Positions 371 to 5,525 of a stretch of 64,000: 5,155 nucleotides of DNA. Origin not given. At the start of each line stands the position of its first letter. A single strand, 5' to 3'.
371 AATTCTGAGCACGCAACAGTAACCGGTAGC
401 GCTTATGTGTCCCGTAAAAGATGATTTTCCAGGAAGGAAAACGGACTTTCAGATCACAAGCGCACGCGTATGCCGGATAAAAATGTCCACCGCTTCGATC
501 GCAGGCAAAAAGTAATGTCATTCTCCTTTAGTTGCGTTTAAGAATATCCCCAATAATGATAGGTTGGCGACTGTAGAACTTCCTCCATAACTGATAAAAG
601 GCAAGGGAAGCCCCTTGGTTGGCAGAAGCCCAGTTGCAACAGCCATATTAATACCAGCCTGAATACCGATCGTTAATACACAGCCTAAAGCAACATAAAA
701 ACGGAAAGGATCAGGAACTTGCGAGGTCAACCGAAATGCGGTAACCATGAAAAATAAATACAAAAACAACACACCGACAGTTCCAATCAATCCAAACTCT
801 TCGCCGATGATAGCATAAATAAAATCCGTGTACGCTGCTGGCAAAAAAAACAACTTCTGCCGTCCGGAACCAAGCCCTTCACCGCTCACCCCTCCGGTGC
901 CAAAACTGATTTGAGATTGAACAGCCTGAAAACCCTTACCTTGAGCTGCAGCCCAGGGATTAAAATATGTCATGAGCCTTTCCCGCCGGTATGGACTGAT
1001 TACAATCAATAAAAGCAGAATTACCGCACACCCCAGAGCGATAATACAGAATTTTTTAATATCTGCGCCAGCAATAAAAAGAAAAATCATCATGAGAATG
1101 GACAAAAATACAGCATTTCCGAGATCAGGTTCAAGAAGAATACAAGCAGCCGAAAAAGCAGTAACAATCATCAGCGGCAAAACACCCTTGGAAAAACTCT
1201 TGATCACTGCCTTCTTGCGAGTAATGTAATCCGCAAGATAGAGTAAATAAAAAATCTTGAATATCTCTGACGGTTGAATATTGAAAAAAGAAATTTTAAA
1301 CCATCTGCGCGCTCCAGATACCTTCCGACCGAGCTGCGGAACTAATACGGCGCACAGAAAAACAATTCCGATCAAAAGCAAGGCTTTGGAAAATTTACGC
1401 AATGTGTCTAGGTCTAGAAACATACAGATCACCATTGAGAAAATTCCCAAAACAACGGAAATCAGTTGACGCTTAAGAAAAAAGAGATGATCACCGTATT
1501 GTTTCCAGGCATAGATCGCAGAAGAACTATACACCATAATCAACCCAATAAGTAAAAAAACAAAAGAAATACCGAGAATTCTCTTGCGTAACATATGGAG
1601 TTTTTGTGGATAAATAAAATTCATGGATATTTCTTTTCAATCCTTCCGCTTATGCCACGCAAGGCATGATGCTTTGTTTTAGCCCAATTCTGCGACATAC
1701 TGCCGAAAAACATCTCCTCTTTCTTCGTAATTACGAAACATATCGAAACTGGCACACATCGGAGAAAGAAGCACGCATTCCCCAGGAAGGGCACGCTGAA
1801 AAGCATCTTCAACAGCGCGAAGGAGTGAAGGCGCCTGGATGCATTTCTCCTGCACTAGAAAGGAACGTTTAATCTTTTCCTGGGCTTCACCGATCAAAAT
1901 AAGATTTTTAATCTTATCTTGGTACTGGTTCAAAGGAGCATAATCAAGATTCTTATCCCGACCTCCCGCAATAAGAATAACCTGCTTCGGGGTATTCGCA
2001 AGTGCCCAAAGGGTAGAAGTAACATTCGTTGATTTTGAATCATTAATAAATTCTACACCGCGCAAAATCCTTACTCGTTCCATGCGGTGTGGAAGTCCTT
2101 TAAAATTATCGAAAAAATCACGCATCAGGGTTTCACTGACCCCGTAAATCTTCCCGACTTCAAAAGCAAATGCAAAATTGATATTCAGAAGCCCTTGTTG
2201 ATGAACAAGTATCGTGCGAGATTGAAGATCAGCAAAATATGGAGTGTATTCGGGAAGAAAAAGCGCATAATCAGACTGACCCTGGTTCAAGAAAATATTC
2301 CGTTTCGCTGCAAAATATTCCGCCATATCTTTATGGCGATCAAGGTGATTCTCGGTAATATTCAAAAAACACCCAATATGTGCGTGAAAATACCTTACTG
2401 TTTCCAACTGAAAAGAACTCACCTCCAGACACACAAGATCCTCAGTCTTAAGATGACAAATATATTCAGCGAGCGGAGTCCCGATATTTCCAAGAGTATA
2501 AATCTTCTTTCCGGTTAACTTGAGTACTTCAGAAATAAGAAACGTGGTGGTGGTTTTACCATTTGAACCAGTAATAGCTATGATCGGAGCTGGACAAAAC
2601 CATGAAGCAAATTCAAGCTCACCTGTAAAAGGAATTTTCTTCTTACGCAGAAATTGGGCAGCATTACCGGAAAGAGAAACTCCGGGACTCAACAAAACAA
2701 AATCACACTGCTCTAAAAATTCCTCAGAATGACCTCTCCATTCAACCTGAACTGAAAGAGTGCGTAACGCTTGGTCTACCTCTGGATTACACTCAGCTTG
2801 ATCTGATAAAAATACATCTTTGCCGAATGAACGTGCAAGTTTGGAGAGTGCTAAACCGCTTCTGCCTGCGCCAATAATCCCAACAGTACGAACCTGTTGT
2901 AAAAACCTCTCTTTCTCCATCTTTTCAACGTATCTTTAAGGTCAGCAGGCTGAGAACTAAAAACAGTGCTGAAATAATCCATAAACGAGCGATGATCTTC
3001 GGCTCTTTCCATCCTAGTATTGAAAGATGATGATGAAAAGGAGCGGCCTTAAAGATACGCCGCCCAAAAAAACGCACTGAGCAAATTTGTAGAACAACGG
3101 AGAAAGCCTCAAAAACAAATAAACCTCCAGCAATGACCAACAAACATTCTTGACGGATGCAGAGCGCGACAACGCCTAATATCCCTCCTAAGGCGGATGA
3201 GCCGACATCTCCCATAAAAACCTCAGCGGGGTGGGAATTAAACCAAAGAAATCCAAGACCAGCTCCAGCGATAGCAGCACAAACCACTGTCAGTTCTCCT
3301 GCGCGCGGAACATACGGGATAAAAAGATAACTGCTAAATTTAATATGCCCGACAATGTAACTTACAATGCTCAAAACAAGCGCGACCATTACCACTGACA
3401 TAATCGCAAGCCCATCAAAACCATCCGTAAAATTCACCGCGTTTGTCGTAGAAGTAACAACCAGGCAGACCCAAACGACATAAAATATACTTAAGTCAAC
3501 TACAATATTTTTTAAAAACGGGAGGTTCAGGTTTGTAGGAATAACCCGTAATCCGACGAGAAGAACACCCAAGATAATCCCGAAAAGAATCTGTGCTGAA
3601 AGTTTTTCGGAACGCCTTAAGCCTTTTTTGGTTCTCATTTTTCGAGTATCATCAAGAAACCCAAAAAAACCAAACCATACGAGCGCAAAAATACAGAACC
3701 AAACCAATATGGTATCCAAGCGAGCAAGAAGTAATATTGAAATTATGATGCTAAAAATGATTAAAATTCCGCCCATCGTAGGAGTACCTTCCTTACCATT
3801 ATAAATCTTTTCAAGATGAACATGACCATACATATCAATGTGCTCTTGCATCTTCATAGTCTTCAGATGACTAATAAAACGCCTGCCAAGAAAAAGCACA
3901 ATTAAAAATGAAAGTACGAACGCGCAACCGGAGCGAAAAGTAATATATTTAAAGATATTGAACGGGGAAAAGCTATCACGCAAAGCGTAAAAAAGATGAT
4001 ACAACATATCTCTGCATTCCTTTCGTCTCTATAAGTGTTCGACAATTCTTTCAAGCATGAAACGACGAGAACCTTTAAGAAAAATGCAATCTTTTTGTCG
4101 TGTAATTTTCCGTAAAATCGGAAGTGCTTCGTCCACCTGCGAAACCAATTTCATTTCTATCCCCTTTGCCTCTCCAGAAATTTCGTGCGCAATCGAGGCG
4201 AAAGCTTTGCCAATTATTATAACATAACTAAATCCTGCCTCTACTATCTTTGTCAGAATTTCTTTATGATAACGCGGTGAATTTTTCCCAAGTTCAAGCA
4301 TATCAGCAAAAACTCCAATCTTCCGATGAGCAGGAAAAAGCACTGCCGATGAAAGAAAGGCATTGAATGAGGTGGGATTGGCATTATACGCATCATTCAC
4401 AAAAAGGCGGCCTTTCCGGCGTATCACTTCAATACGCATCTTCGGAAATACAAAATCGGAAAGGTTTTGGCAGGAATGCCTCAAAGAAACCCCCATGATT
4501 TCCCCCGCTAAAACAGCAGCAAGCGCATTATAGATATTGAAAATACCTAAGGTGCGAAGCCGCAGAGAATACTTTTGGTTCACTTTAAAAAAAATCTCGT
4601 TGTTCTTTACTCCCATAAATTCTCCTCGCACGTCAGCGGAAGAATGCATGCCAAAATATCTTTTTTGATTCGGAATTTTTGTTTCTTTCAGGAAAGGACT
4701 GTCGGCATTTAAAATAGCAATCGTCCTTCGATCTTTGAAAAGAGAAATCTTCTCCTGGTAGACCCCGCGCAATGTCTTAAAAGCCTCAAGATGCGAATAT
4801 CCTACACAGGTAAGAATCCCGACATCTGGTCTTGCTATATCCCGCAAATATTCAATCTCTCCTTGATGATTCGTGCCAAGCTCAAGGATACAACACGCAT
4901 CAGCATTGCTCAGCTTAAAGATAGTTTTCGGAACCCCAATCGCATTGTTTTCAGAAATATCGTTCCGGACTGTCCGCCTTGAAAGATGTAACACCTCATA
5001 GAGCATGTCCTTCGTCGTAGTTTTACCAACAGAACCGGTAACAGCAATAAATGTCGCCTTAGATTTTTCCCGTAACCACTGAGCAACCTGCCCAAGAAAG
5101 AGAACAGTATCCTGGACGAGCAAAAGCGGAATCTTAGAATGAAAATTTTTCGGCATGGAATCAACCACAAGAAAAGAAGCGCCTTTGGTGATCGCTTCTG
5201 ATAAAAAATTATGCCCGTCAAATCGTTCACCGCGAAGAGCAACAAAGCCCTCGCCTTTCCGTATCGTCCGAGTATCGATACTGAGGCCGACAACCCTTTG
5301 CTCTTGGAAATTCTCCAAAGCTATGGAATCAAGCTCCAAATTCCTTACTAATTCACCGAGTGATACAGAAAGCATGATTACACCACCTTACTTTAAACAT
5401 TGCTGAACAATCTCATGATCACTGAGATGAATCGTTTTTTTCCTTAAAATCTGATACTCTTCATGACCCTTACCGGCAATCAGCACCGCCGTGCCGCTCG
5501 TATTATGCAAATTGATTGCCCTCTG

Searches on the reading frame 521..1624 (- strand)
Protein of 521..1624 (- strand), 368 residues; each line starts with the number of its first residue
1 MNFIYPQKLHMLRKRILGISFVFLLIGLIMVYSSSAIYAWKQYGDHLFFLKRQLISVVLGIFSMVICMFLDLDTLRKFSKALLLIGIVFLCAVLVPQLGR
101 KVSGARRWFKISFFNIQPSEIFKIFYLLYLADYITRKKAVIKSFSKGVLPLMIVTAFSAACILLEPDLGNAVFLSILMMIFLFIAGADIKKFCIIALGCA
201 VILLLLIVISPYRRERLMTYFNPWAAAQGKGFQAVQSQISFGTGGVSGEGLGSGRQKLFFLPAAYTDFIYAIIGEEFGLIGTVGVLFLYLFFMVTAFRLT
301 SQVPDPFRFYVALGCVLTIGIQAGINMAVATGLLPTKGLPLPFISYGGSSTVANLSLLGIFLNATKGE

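Call 72: search_protein_families(library=pfam, proteins=[window:521-1624:-], max_evalue=0.00001)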
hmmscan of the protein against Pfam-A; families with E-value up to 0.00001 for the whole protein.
window:521-1624:- (368 aa): 1 family
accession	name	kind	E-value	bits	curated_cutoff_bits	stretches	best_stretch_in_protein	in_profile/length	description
PF01098.24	FTSW_RODA_SPOVE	-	2.5e-107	359.4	26.4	1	19-365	7-351/356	Cell cycle protein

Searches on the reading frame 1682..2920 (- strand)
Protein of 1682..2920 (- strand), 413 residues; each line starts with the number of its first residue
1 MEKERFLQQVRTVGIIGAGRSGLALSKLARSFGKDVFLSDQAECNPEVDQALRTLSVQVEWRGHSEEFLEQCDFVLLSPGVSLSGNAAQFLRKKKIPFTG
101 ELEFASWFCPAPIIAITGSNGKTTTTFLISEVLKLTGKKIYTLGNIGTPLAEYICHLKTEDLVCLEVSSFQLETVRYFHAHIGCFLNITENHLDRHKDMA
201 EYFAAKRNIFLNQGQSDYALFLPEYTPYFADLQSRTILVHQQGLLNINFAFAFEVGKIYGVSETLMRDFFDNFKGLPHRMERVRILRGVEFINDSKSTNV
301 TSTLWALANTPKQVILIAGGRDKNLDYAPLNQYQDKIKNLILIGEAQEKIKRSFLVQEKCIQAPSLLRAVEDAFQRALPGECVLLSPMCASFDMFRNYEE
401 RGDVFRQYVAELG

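Call 34: search_protein_families(library=pfam, proteins=[window:1682-2920:-], max_evalue=0.00001)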
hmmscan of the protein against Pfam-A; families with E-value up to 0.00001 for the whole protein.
window:1682-2920:- (413 aa): 4 families
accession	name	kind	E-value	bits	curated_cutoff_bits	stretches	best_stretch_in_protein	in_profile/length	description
PF08245.18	Mur_ligase_M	-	9.2e-23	81.7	24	1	116-231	1-130/200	Mur ligase middle domain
PF02875.26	Mur_ligase_C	-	1.2e-08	36.3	28.4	1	278-387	1-125/127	Mur ligase, glutamate ligase domain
PF21377.3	MurD_N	-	1.6e-08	34.9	24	1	13-83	2-72/76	MurD N-terminal domain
PF21799.2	MurD-like_N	-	6.5e-07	30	27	1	13-99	3-87/88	Mur ligase MurD-like, N-terminal domain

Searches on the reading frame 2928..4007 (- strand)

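Call 72: search_protein_families(library=pfam, proteins=[window:2928-4007:-], max_evalue=0.00001)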
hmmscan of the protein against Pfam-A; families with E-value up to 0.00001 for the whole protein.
window:2928-4007:- (360 aa): 2 families
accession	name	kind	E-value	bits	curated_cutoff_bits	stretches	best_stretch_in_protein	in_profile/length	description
PF00953.26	Glycos_transf_4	-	1.6e-31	109.9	27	1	104-283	3-158/160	Glycosyl transferase family 4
PF10555.14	MraY_sig1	-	3.5e-06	26.7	20.1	0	72-84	1-13/13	Phospho-N-acetylmuramoyl-pentapeptide-transferase signature 1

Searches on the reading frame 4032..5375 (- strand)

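Call 34: search_protein_families(library=pfam, proteins=[window:4032-5375:-], max_evalue=0.00001)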
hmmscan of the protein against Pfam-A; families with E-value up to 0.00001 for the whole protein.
window:4032-5375:- (448 aa): 3 families
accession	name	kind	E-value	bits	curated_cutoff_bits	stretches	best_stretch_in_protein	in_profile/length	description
PF08245.18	Mur_ligase_M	-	1e-34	120.7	24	1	112-290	1-199/200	Mur ligase middle domain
PF02875.26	Mur_ligase_C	-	1.1e-16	62.3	28.4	1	313-437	1-127/127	Mur ligase, glutamate ligase domain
PF01225.30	Mur_ligase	-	3.1e-06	27.9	21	1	28-75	2-54/95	Mur ligase family, catalytic domain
